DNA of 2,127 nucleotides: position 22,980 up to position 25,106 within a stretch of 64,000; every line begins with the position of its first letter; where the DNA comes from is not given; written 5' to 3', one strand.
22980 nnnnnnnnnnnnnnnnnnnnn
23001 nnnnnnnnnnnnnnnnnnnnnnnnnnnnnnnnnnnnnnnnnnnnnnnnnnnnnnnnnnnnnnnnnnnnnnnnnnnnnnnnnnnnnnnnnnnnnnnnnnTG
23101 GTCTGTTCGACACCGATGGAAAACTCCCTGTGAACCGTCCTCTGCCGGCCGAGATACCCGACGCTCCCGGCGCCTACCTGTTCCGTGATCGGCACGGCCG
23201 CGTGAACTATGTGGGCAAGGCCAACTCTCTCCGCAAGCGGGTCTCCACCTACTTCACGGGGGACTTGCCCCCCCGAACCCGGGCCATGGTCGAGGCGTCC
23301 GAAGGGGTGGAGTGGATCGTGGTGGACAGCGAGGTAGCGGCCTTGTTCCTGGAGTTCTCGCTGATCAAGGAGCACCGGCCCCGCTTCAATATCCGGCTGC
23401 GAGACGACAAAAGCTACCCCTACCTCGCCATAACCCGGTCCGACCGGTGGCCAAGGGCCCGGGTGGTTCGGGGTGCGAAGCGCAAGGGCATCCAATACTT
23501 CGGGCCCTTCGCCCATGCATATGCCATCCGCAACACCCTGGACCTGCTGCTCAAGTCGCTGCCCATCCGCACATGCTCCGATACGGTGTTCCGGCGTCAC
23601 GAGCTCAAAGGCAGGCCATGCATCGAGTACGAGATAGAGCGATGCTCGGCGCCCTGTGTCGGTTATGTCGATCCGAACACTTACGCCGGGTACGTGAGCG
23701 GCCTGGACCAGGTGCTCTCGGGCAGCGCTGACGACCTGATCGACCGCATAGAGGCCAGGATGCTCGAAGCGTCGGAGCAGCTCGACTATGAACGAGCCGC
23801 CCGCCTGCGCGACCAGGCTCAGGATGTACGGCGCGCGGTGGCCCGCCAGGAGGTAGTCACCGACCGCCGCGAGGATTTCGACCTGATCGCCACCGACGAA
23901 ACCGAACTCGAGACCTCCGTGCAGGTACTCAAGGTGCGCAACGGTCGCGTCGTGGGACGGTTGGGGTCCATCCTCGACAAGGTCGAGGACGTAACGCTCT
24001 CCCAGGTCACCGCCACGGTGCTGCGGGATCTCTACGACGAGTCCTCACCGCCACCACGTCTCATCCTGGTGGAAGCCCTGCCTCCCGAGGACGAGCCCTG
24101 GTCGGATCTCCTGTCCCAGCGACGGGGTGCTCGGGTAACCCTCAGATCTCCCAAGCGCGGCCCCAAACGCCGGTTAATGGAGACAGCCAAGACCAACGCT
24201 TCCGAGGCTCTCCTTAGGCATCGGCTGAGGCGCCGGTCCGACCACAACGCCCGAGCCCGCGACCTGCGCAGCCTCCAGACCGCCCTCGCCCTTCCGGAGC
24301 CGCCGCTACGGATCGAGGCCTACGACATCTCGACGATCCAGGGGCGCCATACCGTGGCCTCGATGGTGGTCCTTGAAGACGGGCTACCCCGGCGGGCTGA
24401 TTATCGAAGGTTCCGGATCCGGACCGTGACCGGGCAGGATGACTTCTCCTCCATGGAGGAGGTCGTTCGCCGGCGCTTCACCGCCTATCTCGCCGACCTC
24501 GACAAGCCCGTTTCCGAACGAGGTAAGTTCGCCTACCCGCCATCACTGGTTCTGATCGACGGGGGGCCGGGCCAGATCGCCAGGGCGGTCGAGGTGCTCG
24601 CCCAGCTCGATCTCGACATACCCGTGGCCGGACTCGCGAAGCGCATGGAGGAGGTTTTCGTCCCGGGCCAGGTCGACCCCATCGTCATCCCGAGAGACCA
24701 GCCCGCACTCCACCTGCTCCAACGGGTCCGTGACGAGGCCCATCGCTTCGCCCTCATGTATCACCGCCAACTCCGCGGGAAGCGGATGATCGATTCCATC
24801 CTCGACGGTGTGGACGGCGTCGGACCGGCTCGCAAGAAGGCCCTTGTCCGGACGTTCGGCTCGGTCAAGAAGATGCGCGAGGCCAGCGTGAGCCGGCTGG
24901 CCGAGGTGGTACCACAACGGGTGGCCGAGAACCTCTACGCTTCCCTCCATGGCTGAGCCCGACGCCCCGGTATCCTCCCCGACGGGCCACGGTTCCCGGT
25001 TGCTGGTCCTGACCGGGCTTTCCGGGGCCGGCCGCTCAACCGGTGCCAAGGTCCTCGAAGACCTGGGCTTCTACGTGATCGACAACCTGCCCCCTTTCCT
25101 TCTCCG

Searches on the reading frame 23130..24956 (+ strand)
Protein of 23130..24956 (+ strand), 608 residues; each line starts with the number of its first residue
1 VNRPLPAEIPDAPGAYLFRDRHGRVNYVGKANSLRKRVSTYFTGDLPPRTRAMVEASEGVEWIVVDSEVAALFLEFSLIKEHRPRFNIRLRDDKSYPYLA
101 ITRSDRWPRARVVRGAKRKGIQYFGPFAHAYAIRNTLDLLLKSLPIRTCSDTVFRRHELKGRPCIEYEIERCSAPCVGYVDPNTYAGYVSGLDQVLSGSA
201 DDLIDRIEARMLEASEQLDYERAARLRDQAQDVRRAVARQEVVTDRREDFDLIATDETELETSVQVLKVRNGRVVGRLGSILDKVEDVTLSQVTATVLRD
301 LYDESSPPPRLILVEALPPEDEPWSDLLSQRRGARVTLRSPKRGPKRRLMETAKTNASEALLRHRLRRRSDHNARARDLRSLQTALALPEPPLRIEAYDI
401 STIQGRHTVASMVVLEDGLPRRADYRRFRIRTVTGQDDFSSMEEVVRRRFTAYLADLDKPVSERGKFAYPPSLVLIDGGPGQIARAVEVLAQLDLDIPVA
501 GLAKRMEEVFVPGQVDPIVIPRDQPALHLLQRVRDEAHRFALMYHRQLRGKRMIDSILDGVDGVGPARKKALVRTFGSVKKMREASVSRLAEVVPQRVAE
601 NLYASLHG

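Call 3: search_protein_families(library=pfam, proteins=[window:23130-24956:+], max_evalue=0.01)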
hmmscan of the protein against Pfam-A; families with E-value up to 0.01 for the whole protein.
window:23130-24956:+ (608 aa): 5 families
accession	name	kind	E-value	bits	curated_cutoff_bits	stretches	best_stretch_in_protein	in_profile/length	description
PF08459.17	UvrC_RNaseH_dom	-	3.2e-52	177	22.3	1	383-541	1-158/159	UvrC RNAse H endonuclease domain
PF22920.2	UvrC_RNaseH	-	9.2e-29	100.2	24.3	1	249-364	1-116/116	UvrC Ribonuclease H-like domain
PF02151.25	UVR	-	1e-07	31.9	21.5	1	202-230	2-30/36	UvrB/uvrC motif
PF14520.12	HHH_5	-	9.1e-07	29.7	27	1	557-606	3-55/57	Helix-hairpin-helix domain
PF01541.30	GIY-YIG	-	4.4e-06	27.3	22.6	1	14-85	3-76/78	GIY-YIG catalytic domain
